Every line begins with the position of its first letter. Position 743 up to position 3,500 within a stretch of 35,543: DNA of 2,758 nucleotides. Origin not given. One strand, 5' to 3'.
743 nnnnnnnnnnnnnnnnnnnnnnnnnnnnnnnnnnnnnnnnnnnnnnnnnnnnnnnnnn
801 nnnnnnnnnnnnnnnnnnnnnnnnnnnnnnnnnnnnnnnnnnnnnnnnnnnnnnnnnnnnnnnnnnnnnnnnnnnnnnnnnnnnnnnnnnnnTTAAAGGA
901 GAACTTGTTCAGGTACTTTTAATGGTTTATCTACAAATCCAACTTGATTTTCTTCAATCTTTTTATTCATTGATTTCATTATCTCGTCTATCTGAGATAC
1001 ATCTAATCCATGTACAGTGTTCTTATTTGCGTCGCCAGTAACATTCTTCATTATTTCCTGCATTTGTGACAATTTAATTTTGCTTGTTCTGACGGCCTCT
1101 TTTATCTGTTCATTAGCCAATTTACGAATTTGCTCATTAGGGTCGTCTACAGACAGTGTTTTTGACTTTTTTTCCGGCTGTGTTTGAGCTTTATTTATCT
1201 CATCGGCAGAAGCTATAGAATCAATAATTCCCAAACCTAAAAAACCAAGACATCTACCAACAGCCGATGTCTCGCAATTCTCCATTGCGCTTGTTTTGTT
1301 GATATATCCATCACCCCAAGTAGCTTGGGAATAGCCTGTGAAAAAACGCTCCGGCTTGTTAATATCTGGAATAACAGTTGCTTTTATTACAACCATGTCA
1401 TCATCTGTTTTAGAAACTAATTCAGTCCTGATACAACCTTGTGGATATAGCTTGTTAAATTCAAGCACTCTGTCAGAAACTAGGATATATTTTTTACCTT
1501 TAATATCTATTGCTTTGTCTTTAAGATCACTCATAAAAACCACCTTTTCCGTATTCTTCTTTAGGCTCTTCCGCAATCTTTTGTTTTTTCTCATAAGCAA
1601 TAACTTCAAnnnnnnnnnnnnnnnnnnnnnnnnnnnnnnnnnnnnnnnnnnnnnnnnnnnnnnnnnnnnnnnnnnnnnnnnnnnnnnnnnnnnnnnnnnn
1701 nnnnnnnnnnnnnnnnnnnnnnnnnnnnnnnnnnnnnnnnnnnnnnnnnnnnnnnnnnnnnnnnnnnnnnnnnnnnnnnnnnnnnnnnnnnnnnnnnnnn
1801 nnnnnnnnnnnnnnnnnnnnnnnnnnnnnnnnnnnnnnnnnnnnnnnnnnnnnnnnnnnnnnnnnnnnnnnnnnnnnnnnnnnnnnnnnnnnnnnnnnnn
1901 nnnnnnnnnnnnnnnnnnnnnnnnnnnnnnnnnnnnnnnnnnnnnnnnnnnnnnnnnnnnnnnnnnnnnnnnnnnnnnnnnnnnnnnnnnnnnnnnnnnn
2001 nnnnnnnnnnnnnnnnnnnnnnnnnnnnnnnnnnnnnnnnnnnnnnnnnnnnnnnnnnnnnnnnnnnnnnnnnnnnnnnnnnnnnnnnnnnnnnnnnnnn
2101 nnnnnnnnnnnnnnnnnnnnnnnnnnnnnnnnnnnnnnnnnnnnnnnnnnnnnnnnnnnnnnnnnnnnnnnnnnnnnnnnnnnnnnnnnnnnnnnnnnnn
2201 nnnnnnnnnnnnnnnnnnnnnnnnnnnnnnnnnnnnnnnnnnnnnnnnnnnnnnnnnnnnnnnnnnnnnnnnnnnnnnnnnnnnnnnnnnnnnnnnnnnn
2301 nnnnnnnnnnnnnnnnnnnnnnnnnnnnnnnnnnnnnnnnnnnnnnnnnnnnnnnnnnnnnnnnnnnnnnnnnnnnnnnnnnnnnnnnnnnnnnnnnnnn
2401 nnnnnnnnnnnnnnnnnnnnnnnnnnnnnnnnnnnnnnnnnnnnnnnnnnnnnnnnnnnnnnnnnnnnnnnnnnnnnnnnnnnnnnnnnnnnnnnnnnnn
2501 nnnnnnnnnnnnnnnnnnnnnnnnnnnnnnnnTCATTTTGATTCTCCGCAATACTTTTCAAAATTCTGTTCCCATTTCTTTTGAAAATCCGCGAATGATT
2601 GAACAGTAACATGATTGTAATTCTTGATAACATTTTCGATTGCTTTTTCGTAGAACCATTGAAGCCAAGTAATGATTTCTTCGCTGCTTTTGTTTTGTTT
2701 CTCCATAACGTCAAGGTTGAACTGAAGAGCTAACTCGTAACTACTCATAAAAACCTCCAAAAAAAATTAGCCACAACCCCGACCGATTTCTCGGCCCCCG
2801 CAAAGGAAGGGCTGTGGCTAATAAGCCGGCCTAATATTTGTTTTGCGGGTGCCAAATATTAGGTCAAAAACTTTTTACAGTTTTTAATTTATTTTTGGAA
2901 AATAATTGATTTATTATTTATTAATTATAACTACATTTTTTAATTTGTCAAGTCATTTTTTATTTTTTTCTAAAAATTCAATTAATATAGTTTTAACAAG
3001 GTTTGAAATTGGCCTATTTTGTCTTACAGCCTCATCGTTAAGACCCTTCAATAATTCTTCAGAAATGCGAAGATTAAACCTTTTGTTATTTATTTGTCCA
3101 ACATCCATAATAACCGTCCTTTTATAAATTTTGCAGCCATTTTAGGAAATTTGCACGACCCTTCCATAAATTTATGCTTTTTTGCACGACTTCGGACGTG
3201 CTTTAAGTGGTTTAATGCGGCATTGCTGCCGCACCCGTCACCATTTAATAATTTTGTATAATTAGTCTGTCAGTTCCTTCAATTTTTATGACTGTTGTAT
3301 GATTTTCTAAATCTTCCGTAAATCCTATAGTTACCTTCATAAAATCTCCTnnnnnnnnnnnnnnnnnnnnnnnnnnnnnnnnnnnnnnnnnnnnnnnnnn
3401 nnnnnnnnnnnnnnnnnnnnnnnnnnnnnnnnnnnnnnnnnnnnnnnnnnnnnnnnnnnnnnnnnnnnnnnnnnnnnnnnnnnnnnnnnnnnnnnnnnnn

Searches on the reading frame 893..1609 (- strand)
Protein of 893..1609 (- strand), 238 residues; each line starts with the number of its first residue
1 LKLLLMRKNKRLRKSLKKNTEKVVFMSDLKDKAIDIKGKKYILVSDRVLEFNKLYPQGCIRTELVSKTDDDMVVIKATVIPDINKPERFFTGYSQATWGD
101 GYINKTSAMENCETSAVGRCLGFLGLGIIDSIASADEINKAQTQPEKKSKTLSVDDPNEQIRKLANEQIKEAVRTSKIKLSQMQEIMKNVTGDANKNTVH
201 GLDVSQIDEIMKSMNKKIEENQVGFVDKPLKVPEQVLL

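Call 49: search_protein_families(library=phrogs, proteins=[window:893-1609:-], max_evalue=0.001)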
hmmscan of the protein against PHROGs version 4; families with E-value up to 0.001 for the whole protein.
window:893-1609:- (238 aa): 3 families
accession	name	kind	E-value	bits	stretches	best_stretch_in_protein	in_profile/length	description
phrog_11717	-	unknown function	4.6e-31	109.2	1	32-211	15-180/208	-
phrog_23738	-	unknown function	3.7e-21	76.6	1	39-155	8-128/198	-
phrog_27776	-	unknown function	1.8e-07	32.3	1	26-154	1-132/217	-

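Call 89: search_protein_families(library=pfam, proteins=[window:893-1609:-], max_evalue=0.01)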
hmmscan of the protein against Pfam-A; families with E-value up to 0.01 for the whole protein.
window:893-1609:- (238 aa): 0 families

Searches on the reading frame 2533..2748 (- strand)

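Call 49: search_protein_families(library=phrogs, proteins=[window:2533-2748:-], max_evalue=0.001)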
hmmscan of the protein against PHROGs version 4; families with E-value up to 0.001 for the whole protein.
window:2533-2748:- (71 aa): 0 families

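Call 89: search_protein_families(library=pfam, proteins=[window:2533-2748:-], max_evalue=0.01)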
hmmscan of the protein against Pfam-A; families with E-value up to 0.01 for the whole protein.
window:2533-2748:- (71 aa): 1 family
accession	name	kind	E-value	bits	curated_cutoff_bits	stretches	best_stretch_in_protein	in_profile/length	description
PF11101.13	DUF2884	-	0.00038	20.6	30.6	1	15-67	88-142/228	Protein of unknown function (DUF2884)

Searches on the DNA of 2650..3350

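Call 45: search_rna_families(source=window, start=2650, end=3350, threshold=evalue, max_evalue=10, show_alignments=1)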
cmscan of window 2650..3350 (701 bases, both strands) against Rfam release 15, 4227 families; matches with E-value up to 10: 5.
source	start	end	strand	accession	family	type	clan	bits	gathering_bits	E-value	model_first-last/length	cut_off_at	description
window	3185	3242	-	RF02684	Twister-P5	Gene; ribozyme;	CL00120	50.3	37.6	1.9e-09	1-58/58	no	Type-P5 twister ribozyme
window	2755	2934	-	RF02070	STnc300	Gene; sRNA;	-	18.9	80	7.9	1-159/159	no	Salmonella enterica sRNA STnc300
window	2754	2901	-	RF02612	BSR1350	Gene; sRNA;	-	14.7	216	7.7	1-176/176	no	Brucella sRNA 1350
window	3313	3347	-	RF00571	SNORD65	Gene; snRNA; snoRNA; CD-box;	CL00057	13.2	41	5.6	39-73/73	no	Small nucleolar RNA SNORD65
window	2967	3074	-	RF01210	snoU13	Gene; snRNA; snoRNA; CD-box;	CL00081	12.9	46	5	1-104/104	no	Small nucleolar RNA U13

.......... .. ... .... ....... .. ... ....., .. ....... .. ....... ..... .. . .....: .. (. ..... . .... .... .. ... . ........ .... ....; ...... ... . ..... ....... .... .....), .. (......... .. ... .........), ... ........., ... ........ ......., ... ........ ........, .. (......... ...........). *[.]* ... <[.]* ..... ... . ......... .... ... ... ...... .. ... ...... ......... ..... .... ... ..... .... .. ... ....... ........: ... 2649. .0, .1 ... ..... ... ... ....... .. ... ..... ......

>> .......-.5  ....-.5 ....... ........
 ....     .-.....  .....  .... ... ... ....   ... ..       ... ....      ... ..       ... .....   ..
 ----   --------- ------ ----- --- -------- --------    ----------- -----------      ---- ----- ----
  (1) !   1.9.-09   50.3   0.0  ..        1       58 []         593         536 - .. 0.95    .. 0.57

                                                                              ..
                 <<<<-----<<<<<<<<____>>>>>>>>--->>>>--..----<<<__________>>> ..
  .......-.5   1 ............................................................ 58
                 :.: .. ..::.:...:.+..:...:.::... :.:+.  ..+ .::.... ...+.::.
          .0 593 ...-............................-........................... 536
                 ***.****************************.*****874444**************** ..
